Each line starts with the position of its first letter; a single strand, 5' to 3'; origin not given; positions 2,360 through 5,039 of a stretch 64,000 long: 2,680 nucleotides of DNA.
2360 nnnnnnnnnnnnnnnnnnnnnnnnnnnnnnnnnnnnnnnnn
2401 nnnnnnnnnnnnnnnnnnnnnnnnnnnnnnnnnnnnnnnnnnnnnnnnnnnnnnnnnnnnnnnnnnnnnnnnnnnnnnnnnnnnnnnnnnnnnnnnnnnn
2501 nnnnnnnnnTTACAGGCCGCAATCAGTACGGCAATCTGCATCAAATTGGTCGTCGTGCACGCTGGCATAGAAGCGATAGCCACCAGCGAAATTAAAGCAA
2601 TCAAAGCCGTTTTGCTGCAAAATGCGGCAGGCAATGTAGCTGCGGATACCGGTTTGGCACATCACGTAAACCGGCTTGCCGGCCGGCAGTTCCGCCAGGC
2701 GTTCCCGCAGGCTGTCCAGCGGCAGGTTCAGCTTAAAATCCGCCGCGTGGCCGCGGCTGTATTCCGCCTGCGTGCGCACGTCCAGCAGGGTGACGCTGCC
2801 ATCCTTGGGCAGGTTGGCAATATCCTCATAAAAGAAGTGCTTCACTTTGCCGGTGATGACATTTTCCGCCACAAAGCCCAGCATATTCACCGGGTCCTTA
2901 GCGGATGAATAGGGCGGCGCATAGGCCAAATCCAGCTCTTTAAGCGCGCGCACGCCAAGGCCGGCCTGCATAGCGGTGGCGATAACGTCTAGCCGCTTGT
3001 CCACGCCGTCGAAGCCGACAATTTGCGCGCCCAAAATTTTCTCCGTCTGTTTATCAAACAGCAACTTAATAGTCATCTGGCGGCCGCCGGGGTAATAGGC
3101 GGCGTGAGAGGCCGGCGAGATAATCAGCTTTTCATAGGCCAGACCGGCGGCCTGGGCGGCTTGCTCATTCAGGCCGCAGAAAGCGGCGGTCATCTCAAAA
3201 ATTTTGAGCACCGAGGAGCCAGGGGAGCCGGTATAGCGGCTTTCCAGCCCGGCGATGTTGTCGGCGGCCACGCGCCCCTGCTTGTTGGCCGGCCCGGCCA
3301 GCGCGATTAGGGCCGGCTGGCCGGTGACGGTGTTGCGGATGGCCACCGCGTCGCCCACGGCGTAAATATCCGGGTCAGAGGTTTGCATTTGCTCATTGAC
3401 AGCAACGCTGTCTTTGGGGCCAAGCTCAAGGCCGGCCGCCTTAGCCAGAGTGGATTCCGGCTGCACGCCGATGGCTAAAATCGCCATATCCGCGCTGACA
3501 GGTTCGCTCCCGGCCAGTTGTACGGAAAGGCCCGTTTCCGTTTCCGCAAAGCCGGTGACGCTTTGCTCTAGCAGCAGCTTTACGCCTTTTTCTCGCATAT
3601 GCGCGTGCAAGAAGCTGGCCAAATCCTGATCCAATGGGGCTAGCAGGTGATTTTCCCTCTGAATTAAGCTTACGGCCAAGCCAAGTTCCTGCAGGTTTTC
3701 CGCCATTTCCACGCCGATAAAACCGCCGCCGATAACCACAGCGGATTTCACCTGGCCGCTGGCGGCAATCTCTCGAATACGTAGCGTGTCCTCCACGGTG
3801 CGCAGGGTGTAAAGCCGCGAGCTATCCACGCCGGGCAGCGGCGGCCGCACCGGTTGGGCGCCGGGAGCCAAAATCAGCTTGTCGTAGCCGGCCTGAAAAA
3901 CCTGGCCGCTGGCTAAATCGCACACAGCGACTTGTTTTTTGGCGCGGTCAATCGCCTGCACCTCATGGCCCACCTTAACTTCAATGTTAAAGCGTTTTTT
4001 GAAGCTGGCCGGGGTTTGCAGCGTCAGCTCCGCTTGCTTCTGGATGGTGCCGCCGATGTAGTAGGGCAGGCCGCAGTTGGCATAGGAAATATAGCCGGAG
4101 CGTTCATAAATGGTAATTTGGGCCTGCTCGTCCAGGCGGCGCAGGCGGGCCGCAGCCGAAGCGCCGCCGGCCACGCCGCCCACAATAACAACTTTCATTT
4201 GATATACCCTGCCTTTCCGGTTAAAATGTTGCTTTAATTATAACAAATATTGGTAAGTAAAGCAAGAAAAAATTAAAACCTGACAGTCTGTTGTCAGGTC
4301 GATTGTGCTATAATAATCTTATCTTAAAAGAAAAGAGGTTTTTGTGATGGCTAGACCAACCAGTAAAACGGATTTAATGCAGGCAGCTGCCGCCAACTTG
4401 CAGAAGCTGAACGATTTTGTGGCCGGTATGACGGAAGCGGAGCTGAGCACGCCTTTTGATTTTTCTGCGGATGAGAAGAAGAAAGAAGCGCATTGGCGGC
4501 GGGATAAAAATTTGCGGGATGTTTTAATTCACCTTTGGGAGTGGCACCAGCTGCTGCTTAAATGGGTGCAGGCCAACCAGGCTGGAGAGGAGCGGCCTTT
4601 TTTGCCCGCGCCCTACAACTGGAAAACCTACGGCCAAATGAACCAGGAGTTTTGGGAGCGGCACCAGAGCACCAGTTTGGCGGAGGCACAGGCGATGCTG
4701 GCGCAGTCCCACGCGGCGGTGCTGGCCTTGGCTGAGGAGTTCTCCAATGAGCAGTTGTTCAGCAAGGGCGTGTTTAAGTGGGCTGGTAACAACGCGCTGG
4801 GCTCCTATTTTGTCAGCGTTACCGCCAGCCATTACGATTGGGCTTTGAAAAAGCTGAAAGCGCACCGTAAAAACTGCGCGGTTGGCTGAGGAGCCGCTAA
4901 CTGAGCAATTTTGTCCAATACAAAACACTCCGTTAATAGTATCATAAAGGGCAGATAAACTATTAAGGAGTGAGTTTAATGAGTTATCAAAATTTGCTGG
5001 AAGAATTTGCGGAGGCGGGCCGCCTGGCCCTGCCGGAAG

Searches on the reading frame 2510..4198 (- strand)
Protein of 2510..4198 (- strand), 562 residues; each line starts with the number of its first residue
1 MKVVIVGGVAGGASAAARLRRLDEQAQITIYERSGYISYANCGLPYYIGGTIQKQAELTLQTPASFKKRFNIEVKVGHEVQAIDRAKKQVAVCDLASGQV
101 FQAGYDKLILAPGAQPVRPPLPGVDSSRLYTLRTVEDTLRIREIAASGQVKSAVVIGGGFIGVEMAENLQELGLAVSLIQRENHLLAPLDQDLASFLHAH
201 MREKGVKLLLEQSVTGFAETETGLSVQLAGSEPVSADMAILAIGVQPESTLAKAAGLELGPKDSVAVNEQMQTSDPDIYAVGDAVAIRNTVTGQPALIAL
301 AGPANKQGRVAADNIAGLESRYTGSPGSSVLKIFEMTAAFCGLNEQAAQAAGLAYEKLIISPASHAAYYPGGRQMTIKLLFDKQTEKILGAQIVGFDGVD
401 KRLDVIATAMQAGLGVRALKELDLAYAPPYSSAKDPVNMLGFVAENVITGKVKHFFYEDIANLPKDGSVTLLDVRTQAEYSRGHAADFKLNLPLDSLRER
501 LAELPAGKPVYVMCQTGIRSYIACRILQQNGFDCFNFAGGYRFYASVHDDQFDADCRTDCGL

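Call 7: search_protein_families(library=pfam, proteins=[window:2510-4198:-], max_evalue=0.01)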
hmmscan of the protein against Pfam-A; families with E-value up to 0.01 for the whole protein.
window:2510-4198:- (562 aa): 11 families
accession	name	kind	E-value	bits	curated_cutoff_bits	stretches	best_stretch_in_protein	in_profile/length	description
PF07992.20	Pyr_redox_2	-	1.2e-64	218.9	26.1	1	1-293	1-279/291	Pyridine nucleotide-disulphide oxidoreductase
PF00070.33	Pyr_redox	-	3.8e-20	72.6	22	1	153-228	2-79/82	Pyridine nucleotide-disulphide oxidoreductase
PF02852.28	Pyr_redox_dim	-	2.1e-17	63.8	25.3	1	332-433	5-105/110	Pyridine nucleotide-disulphide oxidoreductase, dimerisation domain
PF13738.12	Pyr_redox_3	-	1e-12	48.4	30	1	67-282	91-305/305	Pyridine nucleotide-disulphide oxidoreductase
PF00581.25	Rhodanese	-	2.4e-11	44.4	22.2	1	459-542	4-97/102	Rhodanese-like domain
PF03486.20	HI0933_like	-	1.1e-06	28.7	50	0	191-246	109-165/244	HI0933-like protein Rossmann domain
PF01266.30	DAO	-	1.4e-05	25.2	27.9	0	153-182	2-31/353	FAD dependent oxidoreductase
PF13450.12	NAD_binding_8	-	1.6e-05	25.5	21.9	0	5-36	1-30/68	NAD(P)-binding Rossmann-like domain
PF13454.12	NAD_binding_9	-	6.2e-05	23.4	21.8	0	4-36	1-35/155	FAD-NAD(P)-binding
PF01262.27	AlaDh_PNT_C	-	0.0067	16.3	23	0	147-201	20-80/214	Alanine dehydrogenase/PNT, C-terminal domain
PF13241.12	NAD_binding_7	-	0.0095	16.9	22.1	0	151-187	8-41/104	Putative NAD(P)-binding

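Call 14: find_related_loci(query=window:2510-4198:-, collection=genome_contigs, flank=6000)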
Query window:2510-4198:- (562 aa) in genome_contigs; peptide patterns used: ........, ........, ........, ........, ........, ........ (x = any residue, [..] = any of these).
357 stretches matched a pattern; 217 encode a relative of the query (tblastn E <= 1e-3); the best 80 are kept; 80 distinct loci.
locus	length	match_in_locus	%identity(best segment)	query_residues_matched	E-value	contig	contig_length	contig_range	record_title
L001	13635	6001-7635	90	18-562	0e+0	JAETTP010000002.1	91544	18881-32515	MAG: Bacillota bacterium isolate S4_Bin7 scaffold_346, whole genome shotgun sequence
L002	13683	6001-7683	71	1-561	0e+0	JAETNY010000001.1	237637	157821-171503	MAG: Bacillota bacterium isolate S11_Bin2 scaffold_13, whole genome shotgun sequence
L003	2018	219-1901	60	1-562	0e+0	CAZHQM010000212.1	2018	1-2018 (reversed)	MAG TPA_asm: uncultured Oxalobacter sp. isolate SRP350583_co1_551 genome assembly, contig: NODE_76518_length_2018_cov_9.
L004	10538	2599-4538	61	1-562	0e+0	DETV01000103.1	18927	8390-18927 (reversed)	MAG TPA_asm: Eubacterium sp. UBA3279 UBA3279_contig_16833, whole genome shotgun sequence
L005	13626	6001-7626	57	18-562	0e+0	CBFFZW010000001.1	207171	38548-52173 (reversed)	MAG: uncultured Christensenellales bacterium isolate ena-SAMPLE-TAB-24-07-2025-15:39:17:979-14983 genome assembly, conti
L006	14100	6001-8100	58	1-550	0e+0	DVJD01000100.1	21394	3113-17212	MAG TPA_asm: Candidatus Fimimorpha excrementavium isolate CHK193-21555 CHK193__C250936_L21394_ERR3414588, whole genome s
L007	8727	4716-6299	50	18-551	2e-179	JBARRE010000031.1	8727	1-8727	MAG: Sedimentisphaerales bacterium isolate MFD13433_ilm_asm_bin29 k127_237561, whole genome shotgun sequence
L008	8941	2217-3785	50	18-546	3e-177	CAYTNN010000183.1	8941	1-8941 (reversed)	MAG TPA_asm: uncultured Pirellulales bacterium isolate SRP178699_co2_413 genome assembly, contig: NODE_8252_length_8941_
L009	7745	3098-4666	51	18-546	1e-177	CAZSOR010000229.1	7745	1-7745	MAG TPA_asm: uncultured Pirellulales bacterium isolate binchicken_co262_305 genome assembly, contig: NODE_10864_length_7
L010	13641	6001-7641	49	1-548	5e-177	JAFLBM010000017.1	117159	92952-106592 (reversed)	MAG: Chitinophagales bacterium isolate UWPOB_CHIT5 gnl_X_OMANHLCP_17, whole genome shotgun sequence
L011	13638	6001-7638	50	1-546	5e-177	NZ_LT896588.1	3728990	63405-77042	Parabacteroides bouchesdurhonensis strain Marseille-P3763, whole genome shotgun sequence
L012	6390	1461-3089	51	1-551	7e-178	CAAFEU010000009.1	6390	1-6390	MAG TPA_asm: Ruminococcaceae bacterium, isolate HGM13225, WGS project CAAFEU010000000 data, contig: SRS104485_23_k99_118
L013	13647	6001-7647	52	2-551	5e-176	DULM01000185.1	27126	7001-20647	MAG TPA_asm: Syntrophomonadaceae bacterium isolate AS04akNAM_115 62841_AS04, whole genome shotgun sequence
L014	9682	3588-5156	50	18-546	1e-174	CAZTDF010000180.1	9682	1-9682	MAG TPA_asm: uncultured Pirellulales bacterium isolate SRP214966_co5_256 genome assembly, contig: NODE_7064_length_9682_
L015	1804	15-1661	47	1-550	0e+0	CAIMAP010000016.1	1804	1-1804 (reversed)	uncultured bacterium isolate KT6_bin-626 genome assembly, contig: bin-626:016/214, whole genome shotgun sequence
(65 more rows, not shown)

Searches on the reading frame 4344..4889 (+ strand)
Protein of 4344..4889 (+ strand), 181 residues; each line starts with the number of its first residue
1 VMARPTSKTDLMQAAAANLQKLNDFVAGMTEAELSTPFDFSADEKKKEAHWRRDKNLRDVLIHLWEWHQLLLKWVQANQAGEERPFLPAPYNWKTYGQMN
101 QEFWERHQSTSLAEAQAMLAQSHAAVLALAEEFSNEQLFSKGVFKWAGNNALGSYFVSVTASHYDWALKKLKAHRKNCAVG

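Call 7: search_protein_families(library=pfam, proteins=[window:4344-4889:+], max_evalue=0.01)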
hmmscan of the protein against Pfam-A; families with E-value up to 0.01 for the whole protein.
window:4344-4889:+ (181 aa): 3 families
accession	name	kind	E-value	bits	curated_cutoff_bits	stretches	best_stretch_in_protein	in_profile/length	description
PF08020.16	DUF1706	-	1.5e-55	188.1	24.2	1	2-176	1-166/166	Protein of unknown function (DUF1706)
PF12867.12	DinB_2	-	7.4e-07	30.1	24.8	1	56-145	31-102/128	DinB superfamily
PF11716.13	MDMPI_N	-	0.0047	18.1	24.2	0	57-137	31-107/140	Mycothiol maleylpyruvate isomerase N-terminal domain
